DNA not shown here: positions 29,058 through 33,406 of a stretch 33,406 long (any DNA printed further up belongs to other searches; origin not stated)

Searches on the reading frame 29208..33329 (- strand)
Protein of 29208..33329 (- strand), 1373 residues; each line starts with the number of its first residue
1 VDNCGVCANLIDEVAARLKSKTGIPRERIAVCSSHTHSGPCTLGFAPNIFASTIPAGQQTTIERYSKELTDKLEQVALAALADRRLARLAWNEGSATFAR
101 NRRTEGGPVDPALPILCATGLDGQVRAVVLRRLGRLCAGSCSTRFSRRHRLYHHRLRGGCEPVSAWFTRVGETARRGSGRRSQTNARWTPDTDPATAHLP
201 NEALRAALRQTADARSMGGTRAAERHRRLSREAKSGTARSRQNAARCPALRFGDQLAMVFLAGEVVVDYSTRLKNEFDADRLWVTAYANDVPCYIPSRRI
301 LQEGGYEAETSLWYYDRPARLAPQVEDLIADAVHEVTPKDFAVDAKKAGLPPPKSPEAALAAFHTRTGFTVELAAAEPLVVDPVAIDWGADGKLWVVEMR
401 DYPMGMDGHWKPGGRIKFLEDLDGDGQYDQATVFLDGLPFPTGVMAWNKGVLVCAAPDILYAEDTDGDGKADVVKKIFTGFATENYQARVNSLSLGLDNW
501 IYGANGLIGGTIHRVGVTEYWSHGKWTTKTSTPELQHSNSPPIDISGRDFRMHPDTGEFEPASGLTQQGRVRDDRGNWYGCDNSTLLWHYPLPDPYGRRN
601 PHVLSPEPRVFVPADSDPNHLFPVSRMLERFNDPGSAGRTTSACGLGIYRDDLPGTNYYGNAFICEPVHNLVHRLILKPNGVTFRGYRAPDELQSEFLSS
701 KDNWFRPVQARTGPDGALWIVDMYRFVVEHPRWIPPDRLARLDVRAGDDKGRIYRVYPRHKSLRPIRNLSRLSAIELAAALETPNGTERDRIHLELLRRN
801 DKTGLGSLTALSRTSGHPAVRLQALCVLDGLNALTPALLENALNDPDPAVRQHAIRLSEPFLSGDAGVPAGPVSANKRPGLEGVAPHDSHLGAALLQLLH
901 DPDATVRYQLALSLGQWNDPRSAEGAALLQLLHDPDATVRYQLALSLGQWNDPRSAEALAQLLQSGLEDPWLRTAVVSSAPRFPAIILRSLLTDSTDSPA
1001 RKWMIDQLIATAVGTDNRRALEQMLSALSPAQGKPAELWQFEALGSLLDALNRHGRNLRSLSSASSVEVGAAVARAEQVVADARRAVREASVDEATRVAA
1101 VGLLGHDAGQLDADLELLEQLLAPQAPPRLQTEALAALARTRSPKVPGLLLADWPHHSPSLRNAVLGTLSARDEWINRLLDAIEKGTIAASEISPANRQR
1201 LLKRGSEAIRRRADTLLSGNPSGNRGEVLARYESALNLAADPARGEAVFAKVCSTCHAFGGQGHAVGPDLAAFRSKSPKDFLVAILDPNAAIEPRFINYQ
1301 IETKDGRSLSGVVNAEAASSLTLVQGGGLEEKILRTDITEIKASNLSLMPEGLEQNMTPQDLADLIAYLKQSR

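Call 6: search_protein_families(library=pfam, proteins=[window:29208-33329:-], max_evalue=0.001)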
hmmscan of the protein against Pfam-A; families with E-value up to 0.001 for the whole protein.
window:29208-33329:- (1373 aa): 5 families
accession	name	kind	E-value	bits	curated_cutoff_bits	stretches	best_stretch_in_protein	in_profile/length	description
PF23500.1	DUF7133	-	6.4e-149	496.9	27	1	355-759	1-384/385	Domain of unknown function (DUF7133)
PF13646.12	HEAT_2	-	8.8e-21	74.4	27.7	2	893-977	2-84/88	HEAT repeats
PF02985.28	HEAT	-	5.8e-11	42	23.5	0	894-916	4-26/31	HEAT repeat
PF00034.26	Cytochrom_C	-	1.3e-09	39.7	21.3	1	1243-1371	2-88/90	Cytochrome c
PF13442.11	Cytochrome_CBB3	-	7e-07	29.9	27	1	1240-1285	1-40/68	Cytochrome C oxidase, cbb3-type, subunit III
